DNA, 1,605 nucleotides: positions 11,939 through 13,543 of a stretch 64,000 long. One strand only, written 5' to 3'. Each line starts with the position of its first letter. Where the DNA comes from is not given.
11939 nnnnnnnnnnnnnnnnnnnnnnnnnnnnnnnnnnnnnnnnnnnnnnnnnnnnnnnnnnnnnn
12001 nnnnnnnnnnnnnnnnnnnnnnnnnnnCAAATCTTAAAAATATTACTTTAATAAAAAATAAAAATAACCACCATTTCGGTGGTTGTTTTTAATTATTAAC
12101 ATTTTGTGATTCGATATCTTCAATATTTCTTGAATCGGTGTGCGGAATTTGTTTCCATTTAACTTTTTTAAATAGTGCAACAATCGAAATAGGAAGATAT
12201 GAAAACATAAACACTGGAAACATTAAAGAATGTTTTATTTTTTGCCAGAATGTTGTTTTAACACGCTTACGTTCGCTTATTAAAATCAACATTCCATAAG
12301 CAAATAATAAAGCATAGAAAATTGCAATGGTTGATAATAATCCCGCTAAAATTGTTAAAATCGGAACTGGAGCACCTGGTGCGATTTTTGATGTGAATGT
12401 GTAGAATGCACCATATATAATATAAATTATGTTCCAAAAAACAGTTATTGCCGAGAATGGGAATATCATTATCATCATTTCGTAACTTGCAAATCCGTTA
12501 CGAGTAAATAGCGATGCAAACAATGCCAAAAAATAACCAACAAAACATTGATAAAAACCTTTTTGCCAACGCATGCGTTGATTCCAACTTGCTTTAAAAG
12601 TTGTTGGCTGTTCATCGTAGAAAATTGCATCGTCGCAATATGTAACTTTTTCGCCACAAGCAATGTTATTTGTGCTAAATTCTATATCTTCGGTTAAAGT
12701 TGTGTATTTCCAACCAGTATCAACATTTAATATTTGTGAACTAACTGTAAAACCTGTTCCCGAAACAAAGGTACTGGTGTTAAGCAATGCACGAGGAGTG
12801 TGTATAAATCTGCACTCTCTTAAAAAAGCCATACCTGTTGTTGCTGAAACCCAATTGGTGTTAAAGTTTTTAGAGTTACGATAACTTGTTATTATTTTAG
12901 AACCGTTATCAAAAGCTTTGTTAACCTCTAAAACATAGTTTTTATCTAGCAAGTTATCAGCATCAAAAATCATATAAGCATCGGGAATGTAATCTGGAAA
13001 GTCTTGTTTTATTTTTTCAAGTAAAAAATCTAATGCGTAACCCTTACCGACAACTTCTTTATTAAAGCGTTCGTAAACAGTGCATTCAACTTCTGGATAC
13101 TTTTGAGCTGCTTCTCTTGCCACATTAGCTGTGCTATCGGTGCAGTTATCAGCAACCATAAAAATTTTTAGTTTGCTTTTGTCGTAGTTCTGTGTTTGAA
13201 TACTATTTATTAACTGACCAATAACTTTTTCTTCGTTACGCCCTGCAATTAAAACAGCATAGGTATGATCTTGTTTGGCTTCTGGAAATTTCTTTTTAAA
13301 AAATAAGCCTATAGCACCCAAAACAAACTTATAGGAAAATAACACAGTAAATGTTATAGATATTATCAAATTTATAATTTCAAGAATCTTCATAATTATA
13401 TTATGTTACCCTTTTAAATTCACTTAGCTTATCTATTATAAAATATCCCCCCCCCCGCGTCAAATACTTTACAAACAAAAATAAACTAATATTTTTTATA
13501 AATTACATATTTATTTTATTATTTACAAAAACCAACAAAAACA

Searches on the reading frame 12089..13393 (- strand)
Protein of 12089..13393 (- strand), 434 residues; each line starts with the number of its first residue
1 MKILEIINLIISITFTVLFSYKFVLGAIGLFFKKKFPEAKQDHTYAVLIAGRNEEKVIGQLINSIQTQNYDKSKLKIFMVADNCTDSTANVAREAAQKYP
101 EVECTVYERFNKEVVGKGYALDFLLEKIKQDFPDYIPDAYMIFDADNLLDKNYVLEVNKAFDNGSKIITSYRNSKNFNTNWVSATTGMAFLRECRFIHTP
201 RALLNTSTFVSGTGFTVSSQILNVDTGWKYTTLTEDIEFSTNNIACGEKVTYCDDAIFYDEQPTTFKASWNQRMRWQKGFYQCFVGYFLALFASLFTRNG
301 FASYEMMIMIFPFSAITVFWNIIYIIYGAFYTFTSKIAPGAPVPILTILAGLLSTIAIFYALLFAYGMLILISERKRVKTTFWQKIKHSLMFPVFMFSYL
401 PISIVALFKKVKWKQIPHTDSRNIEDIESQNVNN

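Call 7: search_protein_families(library=pfam, proteins=[window:12089-13393:-])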
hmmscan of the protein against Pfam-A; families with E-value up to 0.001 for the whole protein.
window:12089-13393:- (434 aa): 3 families
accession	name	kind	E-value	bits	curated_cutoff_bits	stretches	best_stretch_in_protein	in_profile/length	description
PF13641.12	Glyco_tranf_2_3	-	1.4e-25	91.1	27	1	45-279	3-230/230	Glycosyltransferase like family 2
PF13632.12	Glyco_trans_2_3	-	4e-15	56.6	27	1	141-329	3-195/198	Glycosyl transferase family group 2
PF00535.33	Glycos_transf_2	-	2.5e-11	44.2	23.3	1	47-221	2-163/168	Glycosyl transferase family 2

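Call 8: search_protein_families(library=ncbifam, proteins=[window:12089-13393:-])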
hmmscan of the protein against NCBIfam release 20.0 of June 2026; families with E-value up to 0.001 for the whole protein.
window:12089-13393:- (434 aa): 10 families
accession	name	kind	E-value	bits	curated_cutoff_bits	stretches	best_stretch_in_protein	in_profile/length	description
NF041865.1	EpsU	equivalog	5.8e-26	91.4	700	1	17-316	11-303/394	exopolysaccharide biosynthesis GT2 family glycosyltransferase EpsU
NF053846.1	glyco_with_XrtP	equivalog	1e-17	64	520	2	226-415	245-430/440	XrtP-associated glycosyltransferase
TIGR03937.1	PgaC_IcaA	equivalog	7.8e-16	58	422.3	1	16-396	9-375/407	poly-beta-1,6-N-acetyl-D-glucosamine synthase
TIGR03111.1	glyc2_xrt_Gpos1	hypoth_equivalog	1.9e-14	53.3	363.95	1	35-415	41-416/439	TIGR03111 family XrtG-associated glycosyltransferase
TIGR03469.1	HpnB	hypoth_equivalog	2.3e-11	43.4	379.25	1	44-150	45-149/386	hopene-associated glycosyltransferase HpnB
TIGR03030.1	CelA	equivalog_domain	3.1e-06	25.5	699.1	1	208-285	305-382/714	UDP-forming cellulose synthase catalytic subunit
NF010496.0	PRK13915.1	equivalog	2.1e-05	23.7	262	1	35-121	23-108/307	glucosyl-3-phosphoglycerate synthase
NF007482.0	PRK10073.1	equivalog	0.00013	21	423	1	43-104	6-65/334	glycosyltransferase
NF041875.1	EPS_EpsD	equivalog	0.00023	20.7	370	0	47-99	3-55/325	exopolysaccharide biosynthesis glycosyltransferase EpsD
NF045692.1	OglycostaseCruG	equivalog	0.00029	19.9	600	1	32-128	30-124/386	2'-O-glycosyltransferase CruG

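Call 11: find_encoding_contigs(protein=window:12089-13393:-, flank=3000, max_places=10)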
Protein window:12089-13393:- (434 aa): 24 contigs read that carry it; 7 places shown.
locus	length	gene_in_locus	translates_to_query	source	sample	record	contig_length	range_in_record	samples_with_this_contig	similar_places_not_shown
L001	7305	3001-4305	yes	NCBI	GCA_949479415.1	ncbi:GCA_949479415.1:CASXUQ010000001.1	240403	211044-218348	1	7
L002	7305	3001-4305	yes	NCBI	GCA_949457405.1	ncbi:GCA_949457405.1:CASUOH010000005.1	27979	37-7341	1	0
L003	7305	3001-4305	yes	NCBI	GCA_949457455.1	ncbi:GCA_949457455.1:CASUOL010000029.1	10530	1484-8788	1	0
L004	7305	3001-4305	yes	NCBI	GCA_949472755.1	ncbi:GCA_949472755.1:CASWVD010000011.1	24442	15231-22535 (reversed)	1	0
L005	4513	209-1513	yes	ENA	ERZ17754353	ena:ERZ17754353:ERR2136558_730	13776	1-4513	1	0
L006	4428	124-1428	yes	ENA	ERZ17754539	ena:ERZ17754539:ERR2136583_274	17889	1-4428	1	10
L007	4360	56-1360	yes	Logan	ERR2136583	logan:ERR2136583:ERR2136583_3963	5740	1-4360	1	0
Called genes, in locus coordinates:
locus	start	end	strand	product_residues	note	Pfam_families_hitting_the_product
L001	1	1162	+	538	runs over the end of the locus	PF00149:Metallophos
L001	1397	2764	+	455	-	PF00535:Glycos_transf_2 (weak), PF13641:Glyco_tranf_2_3, PF13632:Glyco_trans_2_3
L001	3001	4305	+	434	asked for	PF00535:Glycos_transf_2, PF13506:Glyco_transf_21 (weak), PF13641:Glyco_tranf_2_3, PF13632:Glyco_trans_2_3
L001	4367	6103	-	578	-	PF01336:tRNA_anti-codon, PF00152:tRNA-synt_2, PF02938:GAD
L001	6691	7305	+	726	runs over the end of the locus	PF03477:ATP-cone, PF13597:NRDD, PF01228:Gly_radical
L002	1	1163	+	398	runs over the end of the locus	?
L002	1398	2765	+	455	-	PF00535:Glycos_transf_2 (weak), PF13641:Glyco_tranf_2_3, PF13632:Glyco_trans_2_3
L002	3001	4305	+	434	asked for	PF00535:Glycos_transf_2, PF13506:Glyco_transf_21 (weak), PF13641:Glyco_tranf_2_3, PF13632:Glyco_trans_2_3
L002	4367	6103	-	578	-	PF01336:tRNA_anti-codon, PF00152:tRNA-synt_2, PF02938:GAD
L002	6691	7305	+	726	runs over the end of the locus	PF03477:ATP-cone, PF13597:NRDD, PF01228:Gly_radical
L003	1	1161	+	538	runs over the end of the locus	PF00149:Metallophos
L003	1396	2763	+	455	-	PF00535:Glycos_transf_2 (weak), PF13641:Glyco_tranf_2_3, PF13632:Glyco_trans_2_3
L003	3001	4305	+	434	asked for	PF00535:Glycos_transf_2, PF13506:Glyco_transf_21 (weak), PF13641:Glyco_tranf_2_3, PF13632:Glyco_trans_2_3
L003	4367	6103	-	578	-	PF01336:tRNA_anti-codon, PF00152:tRNA-synt_2, PF02938:GAD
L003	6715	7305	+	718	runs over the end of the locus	PF03477:ATP-cone, PF13597:NRDD, PF01228:Gly_radical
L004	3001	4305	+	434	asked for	PF00535:Glycos_transf_2, PF13506:Glyco_transf_21 (weak), PF13641:Glyco_tranf_2_3, PF13632:Glyco_trans_2_3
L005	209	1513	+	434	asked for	PF00535:Glycos_transf_2, PF13506:Glyco_transf_21 (weak), PF13641:Glyco_tranf_2_3, PF13632:Glyco_trans_2_3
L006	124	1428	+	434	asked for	PF00535:Glycos_transf_2, PF13506:Glyco_transf_21 (weak), PF13641:Glyco_tranf_2_3, PF13632:Glyco_trans_2_3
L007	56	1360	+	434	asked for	PF00535:Glycos_transf_2, PF13506:Glyco_transf_21 (weak), PF13641:Glyco_tranf_2_3, PF13632:Glyco_trans_2_3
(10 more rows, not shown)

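Call 15: find_related_loci(query=window:12089-13393:-, collection=genome_contigs, flank=4000)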
Query window:12089-13393:- (434 aa) in genome_contigs; peptide patterns used: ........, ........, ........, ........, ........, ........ (x = any residue, [..] = any of these).
82 stretches matched a pattern; 10 encode a relative of the query (tblastn E <= 1e-3); 10 distinct loci.
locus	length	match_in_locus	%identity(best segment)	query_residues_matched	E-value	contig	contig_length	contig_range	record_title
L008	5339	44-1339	68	1-430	0e+0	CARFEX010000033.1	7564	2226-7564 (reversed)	MAG TPA_asm: uncultured Eubacteriales bacterium isolate MGBC145026 genome assembly, contig: MGBC145026.33, whole genome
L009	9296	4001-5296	65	1-431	0e+0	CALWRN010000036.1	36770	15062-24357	MAG: uncultured Clostridia bacterium isolate E21__bin145 genome assembly, contig: E21__k127_7215953, whole genome shotgu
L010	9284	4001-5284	65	1-427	0e+0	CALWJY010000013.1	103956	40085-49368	MAG: uncultured Clostridia bacterium isolate E14__bin180 genome assembly, contig: E14__k127_4374276, whole genome shotgu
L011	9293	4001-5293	65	1-431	0e+0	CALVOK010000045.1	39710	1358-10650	MAG: uncultured Clostridia bacterium isolate E03__bin100 genome assembly, contig: E03__k127_994185, whole genome shotgun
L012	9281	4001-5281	63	1-427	0e+0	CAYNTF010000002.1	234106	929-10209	MAG TPA_asm: uncultured Lachnospiraceae bacterium isolate SRP141132_co6_278 genome assembly, contig: NODE_4_length_23410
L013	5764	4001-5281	66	1-427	0e+0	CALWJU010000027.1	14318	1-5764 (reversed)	MAG: uncultured Clostridia bacterium isolate E14__bin218 genome assembly, contig: E14__k127_4357107, whole genome shotgu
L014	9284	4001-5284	62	1-429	0e+0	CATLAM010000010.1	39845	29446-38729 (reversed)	MAG TPA_asm: uncultured Eubacteriales bacterium isolate MGG03578_1680015426 genome assembly, contig: ERR2844015_3448, wh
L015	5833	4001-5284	61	1-429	0e+0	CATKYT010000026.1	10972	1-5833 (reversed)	MAG TPA_asm: uncultured Eubacteriales bacterium isolate MGG07323_1680015460 genome assembly, contig: ERR3199589_4401, wh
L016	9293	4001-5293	60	1-429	0e+0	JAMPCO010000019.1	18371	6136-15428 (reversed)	MAG: Prevotella sp. isolate NALB_7821b_27 Scaffold_#19__SCF_019___18371_bp, whole genome shotgun sequence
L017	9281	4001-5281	58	2-434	2e-172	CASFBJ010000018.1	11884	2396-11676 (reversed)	uncultured Christensenella sp. isolate SI.O16.metabat-bins.50 genome assembly, contig: SI.O16.metabat-bins.50.fa_k141_36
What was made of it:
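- On Mycoplasma Gsm-type intragenic poly-G frameshift switch: The record titles of relatives name Clostridia or Eubacteriales (call 15).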

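Call 21: find_homologous_proteins(query=window:12089-13393:-, max_evalue=1e-40)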
Query window:12089-13393:- (434 aa): 7922 proteins with E <= 1e-40 among 8000 candidates; the best 120 are listed.
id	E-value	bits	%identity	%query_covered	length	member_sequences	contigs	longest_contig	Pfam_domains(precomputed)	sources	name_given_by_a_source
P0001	5.7e-288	973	99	100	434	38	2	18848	PF13632.13,PF13506.14,PF13641.13,PF00535.33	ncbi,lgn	-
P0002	1.2e-248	843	84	99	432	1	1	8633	PF13632.13,PF13506.14,PF13641.13,PF00535.33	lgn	-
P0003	6.1e-239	811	79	100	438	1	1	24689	PF13632.13,PF13641.13,PF00535.33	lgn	-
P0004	4.0e-195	667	68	99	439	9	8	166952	PF13632.13,PF13641.13,PF00535.33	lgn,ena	-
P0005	2.6e-185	634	66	98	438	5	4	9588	PF13632.13,PF13641.13,PF00535.33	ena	-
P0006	1.1e-183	629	65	98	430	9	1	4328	PF13632.13,PF13641.13,PF00535.33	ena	-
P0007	3.2e-183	628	65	99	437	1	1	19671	PF13632.13,PF13641.13,PF00535.33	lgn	-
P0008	9.8e-183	626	66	98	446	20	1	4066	PF13632.13,PF13641.13,PF00535.33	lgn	-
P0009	1.3e-182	626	64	99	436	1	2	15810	PF13632.13,PF13641.13,PF00535.33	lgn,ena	-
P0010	6.6e-182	623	65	99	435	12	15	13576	PF13632.13,PF13641.13,PF00535.33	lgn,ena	-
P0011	2.4e-181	621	64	99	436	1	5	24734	PF13632.13,PF13641.13,PF00535.33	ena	-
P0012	3.5e-180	618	66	98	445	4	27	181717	PF13632.13,PF13641.13,PF00535.33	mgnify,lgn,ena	mgnify:CR=1 FL=1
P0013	9.0e-180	616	63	99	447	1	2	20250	PF13632.13,PF13641.13,PF00535.33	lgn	-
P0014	1.3e-178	612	63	98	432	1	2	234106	PF13632.13,PF13641.13,PF00535.33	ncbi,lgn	-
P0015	4.5e-175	601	61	99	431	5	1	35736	PF13632.13,PF13641.13,PF00535.33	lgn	-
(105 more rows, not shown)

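Call 22: find_encoding_contigs(protein=window:12089-13393:-, flank=10000, max_places=10)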
Protein window:12089-13393:- (434 aa): 24 contigs read that carry it; 6 places shown.
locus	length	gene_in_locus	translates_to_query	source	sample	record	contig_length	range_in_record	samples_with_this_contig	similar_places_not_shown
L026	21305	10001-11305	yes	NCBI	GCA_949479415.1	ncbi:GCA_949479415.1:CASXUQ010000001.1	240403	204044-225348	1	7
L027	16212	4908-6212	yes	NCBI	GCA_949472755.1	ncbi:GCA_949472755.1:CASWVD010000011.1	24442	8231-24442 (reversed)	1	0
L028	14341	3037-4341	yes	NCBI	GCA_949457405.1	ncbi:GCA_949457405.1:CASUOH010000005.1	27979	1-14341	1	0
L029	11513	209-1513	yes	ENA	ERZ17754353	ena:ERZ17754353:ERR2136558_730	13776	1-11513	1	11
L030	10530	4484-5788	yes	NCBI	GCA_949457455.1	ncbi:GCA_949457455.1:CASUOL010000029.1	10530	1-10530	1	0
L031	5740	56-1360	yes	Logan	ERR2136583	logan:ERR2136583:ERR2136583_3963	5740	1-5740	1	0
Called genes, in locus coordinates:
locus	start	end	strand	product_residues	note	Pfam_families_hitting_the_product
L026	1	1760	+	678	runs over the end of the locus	PF00664:ABC_membrane, PF00005:ABC_tran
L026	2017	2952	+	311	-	-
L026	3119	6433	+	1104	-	PF18989:DUF5722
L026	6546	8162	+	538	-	PF00149:Metallophos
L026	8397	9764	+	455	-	PF00535:Glycos_transf_2 (weak), PF13641:Glyco_tranf_2_3, PF13632:Glyco_trans_2_3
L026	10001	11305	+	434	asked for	PF00535:Glycos_transf_2, PF13506:Glyco_transf_21 (weak), PF13641:Glyco_tranf_2_3, PF13632:Glyco_trans_2_3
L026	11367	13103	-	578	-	PF01336:tRNA_anti-codon, PF00152:tRNA-synt_2, PF02938:GAD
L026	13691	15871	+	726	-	PF03477:ATP-cone, PF13597:NRDD, PF01228:Gly_radical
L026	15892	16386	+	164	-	PF13353:Fer4_12, PF04055:Radical_SAM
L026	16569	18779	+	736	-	PF02901:PFL-like, PF11230:YjjI-like (faint), PF01228:Gly_radical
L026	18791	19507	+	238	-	PF13353:Fer4_12, PF04055:Radical_SAM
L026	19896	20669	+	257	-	PF20582:UPF0758_N (faint), PF12826:HHH_2 (weak), PF04002:RadC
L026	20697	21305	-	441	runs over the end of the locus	PF03448:MgtE_N, PF00571:CBS, PF01769:MgtE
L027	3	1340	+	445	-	?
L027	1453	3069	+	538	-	PF00149:Metallophos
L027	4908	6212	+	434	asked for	PF00535:Glycos_transf_2, PF13506:Glyco_transf_21 (weak), PF13641:Glyco_tranf_2_3, PF13632:Glyco_trans_2_3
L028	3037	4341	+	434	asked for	PF00535:Glycos_transf_2, PF13506:Glyco_transf_21 (weak), PF13641:Glyco_tranf_2_3, PF13632:Glyco_trans_2_3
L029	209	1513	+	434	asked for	PF00535:Glycos_transf_2, PF13506:Glyco_transf_21 (weak), PF13641:Glyco_tranf_2_3, PF13632:Glyco_trans_2_3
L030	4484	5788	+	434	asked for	PF00535:Glycos_transf_2, PF13506:Glyco_transf_21 (weak), PF13641:Glyco_tranf_2_3, PF13632:Glyco_trans_2_3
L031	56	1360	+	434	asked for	PF00535:Glycos_transf_2, PF13506:Glyco_transf_21 (weak), PF13641:Glyco_tranf_2_3, PF13632:Glyco_trans_2_3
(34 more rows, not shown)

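Call 23: find_encoding_contigs(protein=P0001, flank=1500, max_places=10)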
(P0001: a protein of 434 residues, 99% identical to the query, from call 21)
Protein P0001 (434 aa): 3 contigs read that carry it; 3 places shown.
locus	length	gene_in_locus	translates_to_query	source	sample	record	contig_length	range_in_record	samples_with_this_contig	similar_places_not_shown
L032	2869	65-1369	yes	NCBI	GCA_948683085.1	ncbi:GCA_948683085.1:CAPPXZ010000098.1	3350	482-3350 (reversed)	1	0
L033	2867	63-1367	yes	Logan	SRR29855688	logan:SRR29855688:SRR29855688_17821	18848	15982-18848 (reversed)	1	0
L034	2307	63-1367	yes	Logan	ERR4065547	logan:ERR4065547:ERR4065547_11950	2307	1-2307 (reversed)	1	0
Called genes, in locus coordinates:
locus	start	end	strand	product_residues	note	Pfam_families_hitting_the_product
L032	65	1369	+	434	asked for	PF00535:Glycos_transf_2, PF13506:Glyco_transf_21 (weak), PF13641:Glyco_tranf_2_3, PF13632:Glyco_trans_2_3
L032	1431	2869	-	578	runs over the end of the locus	PF01336:tRNA_anti-codon, PF00152:tRNA-synt_2, PF02938:GAD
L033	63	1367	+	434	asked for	PF00535:Glycos_transf_2, PF13506:Glyco_transf_21 (weak), PF13641:Glyco_tranf_2_3, PF13632:Glyco_trans_2_3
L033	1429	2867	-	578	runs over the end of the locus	PF01336:tRNA_anti-codon, PF00152:tRNA-synt_2, PF02938:GAD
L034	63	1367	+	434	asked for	PF00535:Glycos_transf_2, PF13506:Glyco_transf_21 (weak), PF13641:Glyco_tranf_2_3, PF13632:Glyco_trans_2_3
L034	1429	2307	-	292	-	?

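Call 24: find_encoding_contigs(protein=P0002, flank=3000, max_places=10)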
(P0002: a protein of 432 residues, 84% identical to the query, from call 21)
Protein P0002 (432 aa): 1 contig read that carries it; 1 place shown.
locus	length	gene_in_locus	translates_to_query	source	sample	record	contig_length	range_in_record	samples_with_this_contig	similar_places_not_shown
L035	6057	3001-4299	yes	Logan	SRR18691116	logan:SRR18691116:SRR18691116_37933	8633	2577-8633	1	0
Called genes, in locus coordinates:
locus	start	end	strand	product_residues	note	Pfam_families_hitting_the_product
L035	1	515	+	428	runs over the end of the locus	PF01336:tRNA_anti-codon, PF00152:tRNA-synt_2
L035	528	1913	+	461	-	PF01336:tRNA_anti-codon, PF00152:tRNA-synt_2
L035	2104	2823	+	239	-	-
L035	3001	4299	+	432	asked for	PF00535:Glycos_transf_2, PF13506:Glyco_transf_21, PF13641:Glyco_tranf_2_3, PF13632:Glyco_trans_2_3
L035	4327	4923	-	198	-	-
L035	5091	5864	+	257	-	PF12826:HHH_2 (faint), PF04002:RadC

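Call 25: find_encoding_contigs(protein=P0003, flank=3000, max_places=10)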
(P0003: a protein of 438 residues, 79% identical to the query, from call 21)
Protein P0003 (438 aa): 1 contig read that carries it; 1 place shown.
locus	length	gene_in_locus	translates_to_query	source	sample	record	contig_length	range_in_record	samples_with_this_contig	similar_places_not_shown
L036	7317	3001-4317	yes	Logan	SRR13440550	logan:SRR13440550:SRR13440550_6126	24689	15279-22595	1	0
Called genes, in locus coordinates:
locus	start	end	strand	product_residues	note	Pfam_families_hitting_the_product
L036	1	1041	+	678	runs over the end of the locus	PF00664:ABC_membrane, PF00005:ABC_tran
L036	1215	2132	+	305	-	-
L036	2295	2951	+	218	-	-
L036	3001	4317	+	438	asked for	PF00535:Glycos_transf_2, PF13641:Glyco_tranf_2_3, PF13632:Glyco_trans_2_3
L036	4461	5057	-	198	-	-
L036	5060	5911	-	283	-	PF02645:DegV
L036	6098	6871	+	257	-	PF20582:UPF0758_N (faint), PF12826:HHH_2 (weak), PF04002:RadC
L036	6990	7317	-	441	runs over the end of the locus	PF03448:MgtE_N, PF00571:CBS, PF01769:MgtE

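Call 26: find_encoding_contigs(protein=P0004, flank=3000, max_places=10)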
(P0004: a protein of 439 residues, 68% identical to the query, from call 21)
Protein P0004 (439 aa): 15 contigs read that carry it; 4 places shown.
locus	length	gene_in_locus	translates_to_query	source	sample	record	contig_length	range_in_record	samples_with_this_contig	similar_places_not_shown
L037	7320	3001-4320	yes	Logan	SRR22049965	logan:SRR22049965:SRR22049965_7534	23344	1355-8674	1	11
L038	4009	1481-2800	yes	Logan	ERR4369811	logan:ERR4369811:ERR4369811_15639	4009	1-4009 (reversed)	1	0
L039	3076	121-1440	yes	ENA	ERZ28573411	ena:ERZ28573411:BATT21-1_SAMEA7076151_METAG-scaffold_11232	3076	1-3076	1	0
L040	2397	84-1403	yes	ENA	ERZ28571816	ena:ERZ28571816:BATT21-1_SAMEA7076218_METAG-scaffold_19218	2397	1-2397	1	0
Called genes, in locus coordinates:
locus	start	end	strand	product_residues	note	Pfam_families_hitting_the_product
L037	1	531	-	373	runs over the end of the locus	PF11104:PilM_2 (faint), PF02491:SHS2_FTSA, PF14450:FtsA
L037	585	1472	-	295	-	PF08478:POTRA_1 (weak)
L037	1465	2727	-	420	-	PF00275:EPSP_synthase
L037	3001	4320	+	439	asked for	PF00535:Glycos_transf_2, PF13641:Glyco_tranf_2_3, PF13632:Glyco_trans_2_3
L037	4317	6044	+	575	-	-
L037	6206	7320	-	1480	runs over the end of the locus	PF17291:M60-like_N (weak), PF13402:Peptidase_M60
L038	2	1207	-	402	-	?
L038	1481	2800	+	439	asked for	PF00535:Glycos_transf_2, PF13641:Glyco_tranf_2_3, PF13632:Glyco_trans_2_3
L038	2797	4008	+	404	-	?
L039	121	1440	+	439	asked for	PF00535:Glycos_transf_2, PF13641:Glyco_tranf_2_3, PF13632:Glyco_trans_2_3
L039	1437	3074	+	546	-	?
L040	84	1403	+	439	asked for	PF00535:Glycos_transf_2, PF13641:Glyco_tranf_2_3, PF13632:Glyco_trans_2_3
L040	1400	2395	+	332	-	?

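Call 36: search_solved_structures(query=window:12089-13393:-, max_evalue=0.001)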
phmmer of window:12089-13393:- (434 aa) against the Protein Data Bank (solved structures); distinct sequences matched with E-value up to 0.001: 3.
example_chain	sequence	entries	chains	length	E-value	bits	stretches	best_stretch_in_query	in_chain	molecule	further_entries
6yv7_A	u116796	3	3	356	8e-05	25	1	45-129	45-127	Glycosyl transferase, family 2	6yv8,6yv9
6yv7_B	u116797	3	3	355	8e-05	25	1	45-129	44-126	Glycosyl transferase, family 2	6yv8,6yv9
6p61_A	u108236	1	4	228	0.00029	23.1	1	40-92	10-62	Glycosyltransferase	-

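Call 53: list_cluster_members(proteins=[window:12089-13393:-, window:10291-12027:+])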
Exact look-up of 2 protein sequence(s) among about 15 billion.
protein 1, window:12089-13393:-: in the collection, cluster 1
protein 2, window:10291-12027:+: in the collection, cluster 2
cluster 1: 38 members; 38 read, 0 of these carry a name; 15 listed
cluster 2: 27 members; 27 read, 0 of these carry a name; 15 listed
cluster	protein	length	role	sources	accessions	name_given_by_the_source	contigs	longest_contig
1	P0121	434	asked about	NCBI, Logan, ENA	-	-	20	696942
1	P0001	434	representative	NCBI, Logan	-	-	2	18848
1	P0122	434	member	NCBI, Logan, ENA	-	-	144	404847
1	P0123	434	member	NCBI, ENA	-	-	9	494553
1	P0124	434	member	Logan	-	-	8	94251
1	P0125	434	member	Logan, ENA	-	-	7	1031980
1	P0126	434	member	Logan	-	-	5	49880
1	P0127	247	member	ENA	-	-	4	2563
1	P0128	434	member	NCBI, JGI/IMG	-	-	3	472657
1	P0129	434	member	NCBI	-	-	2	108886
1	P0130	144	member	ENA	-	-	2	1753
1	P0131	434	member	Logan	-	-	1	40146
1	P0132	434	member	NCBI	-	-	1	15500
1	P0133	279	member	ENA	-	-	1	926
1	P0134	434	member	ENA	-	-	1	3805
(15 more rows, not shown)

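Call 54: find_encoding_contigs(protein=P0122, flank=8000, max_places=10)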
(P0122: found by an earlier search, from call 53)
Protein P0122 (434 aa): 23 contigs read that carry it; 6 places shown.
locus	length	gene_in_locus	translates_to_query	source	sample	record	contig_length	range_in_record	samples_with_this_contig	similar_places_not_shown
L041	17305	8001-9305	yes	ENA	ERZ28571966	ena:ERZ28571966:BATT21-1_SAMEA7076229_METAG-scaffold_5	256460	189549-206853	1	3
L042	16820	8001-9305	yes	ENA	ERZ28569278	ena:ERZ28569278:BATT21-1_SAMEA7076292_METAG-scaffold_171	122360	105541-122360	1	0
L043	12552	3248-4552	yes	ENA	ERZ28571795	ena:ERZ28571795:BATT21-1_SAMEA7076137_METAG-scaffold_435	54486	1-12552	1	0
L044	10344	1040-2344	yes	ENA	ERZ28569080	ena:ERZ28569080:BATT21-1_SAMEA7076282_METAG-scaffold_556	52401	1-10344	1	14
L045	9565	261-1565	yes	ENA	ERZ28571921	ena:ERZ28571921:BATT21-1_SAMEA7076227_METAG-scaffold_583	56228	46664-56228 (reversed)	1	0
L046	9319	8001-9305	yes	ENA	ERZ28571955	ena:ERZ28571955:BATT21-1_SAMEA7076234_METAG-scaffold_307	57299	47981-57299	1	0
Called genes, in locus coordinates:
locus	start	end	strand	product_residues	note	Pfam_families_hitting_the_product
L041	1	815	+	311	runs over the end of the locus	-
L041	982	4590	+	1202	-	PF18989:DUF5722, PF28587:DUF8441 (faint)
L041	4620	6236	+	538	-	PF00149:Metallophos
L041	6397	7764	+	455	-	PF00535:Glycos_transf_2 (weak), PF13641:Glyco_tranf_2_3, PF13632:Glyco_trans_2_3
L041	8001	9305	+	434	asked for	PF00535:Glycos_transf_2, PF13506:Glyco_transf_21 (weak), PF13641:Glyco_tranf_2_3, PF13632:Glyco_trans_2_3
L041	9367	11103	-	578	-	PF01336:tRNA_anti-codon, PF00152:tRNA-synt_2, PF02938:GAD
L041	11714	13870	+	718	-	PF03477:ATP-cone, PF13597:NRDD, PF01228:Gly_radical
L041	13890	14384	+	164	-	PF13353:Fer4_12, PF04055:Radical_SAM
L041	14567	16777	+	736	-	PF02901:PFL-like, PF11230:YjjI-like (faint), PF01228:Gly_radical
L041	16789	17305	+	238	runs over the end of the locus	PF13353:Fer4_12, PF04055:Radical_SAM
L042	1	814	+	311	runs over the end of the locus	-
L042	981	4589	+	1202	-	PF18989:DUF5722, PF28587:DUF8441 (faint)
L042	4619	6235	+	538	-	PF00149:Metallophos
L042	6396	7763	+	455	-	PF00535:Glycos_transf_2 (weak), PF13641:Glyco_tranf_2_3, PF13632:Glyco_trans_2_3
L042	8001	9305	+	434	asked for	PF00535:Glycos_transf_2, PF13506:Glyco_transf_21 (weak), PF13641:Glyco_tranf_2_3, PF13632:Glyco_trans_2_3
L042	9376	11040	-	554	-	PF00239:Resolvase, PF07508:Recombinase, PF13408:Zn_ribbon_recom, PF14287:DUF4368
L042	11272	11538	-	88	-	-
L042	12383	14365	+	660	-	PF13588:HSDR_N_2, PF02384:N6_Mtase, PF07669:Eco57I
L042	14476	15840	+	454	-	PF01420:Methylase_S (faint)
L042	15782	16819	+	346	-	?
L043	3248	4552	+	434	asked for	PF00535:Glycos_transf_2, PF13506:Glyco_transf_21 (weak), PF13641:Glyco_tranf_2_3, PF13632:Glyco_trans_2_3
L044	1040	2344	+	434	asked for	PF00535:Glycos_transf_2, PF13506:Glyco_transf_21 (weak), PF13641:Glyco_tranf_2_3, PF13632:Glyco_trans_2_3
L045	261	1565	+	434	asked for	PF00535:Glycos_transf_2, PF13506:Glyco_transf_21 (weak), PF13641:Glyco_tranf_2_3, PF13632:Glyco_trans_2_3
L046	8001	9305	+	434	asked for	PF00535:Glycos_transf_2, PF13506:Glyco_transf_21 (weak), PF13641:Glyco_tranf_2_3, PF13632:Glyco_trans_2_3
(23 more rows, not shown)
